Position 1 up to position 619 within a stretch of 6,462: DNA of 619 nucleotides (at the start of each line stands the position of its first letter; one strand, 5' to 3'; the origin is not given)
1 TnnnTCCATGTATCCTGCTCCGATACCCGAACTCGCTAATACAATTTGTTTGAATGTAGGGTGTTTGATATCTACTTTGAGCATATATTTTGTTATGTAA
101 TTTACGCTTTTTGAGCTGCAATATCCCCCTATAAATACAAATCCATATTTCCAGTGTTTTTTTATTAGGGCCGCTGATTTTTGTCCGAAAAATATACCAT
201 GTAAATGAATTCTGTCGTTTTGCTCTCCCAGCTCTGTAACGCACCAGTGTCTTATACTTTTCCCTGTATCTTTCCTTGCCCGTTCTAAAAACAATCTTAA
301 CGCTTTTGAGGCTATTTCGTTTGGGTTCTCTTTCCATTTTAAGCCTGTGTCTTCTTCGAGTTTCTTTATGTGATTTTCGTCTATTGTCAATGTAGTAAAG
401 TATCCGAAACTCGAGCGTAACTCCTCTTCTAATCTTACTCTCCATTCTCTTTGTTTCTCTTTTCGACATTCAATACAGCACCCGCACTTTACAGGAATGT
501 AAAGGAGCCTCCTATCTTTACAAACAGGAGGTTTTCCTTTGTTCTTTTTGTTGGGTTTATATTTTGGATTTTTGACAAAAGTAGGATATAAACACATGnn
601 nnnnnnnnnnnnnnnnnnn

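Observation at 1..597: Rep gene is split by the window boundary; the 155-aa ORF 2..469 in the track is an artefact frame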

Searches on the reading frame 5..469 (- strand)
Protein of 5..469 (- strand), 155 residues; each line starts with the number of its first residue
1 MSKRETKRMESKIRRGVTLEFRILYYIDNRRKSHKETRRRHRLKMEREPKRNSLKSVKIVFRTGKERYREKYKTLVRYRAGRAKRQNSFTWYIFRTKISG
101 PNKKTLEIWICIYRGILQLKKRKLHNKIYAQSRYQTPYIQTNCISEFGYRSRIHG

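Call 4: search_protein_families(library=pfam, max_evalue=0.1, proteins=[window:5-469:-])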
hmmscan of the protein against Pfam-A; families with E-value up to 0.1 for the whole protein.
seq(155 aa): 0 families

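Call 5: search_protein_families(library=phrogs, max_evalue=0.01, proteins=[window:5-469:-])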
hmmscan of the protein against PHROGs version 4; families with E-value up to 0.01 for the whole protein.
seq(155 aa): 0 families

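Call 31: find_homologous_proteins(query=window:5-469:-, max_evalue=0.01)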
Query seq(155 aa) (155 aa): 1 proteins with E <= 0.01 among 7 candidates.
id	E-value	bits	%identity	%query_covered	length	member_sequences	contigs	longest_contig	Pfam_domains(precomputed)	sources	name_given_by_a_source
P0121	8.1e-49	184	77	79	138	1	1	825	-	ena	-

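Call 84: predict_structure(protein=window:5-469:-)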
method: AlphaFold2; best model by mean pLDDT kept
length: 155 residues; sequences in the alignment: 1
mean_pLDDT: 39.3   pTM: 0.34
mean pLDDT of the five models: 39.3, 35.8, 34.6, 34.2, 33.6
residues with pLDDT >= 90: 0; 70-90: 0; 50-70: 21; < 50: 134
segments of 3 or more residues with pLDDT < 50: 1-3, 12-91, 99-102, 114-155
pLDDT, mean of each block of 10 residues (from residue 1): 49 42 35 39 35 38 36 38 45 52 49 42 32 30 32 29
secondary structure, 60 per line:
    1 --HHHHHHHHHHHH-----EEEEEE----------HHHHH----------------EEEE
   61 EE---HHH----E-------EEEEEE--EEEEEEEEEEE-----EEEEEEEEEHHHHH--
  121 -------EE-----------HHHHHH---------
elements in order: H3-14 E20-25 H36-40 E57-62 E81-86 E89-99 E105-113 H114-118 H141-146
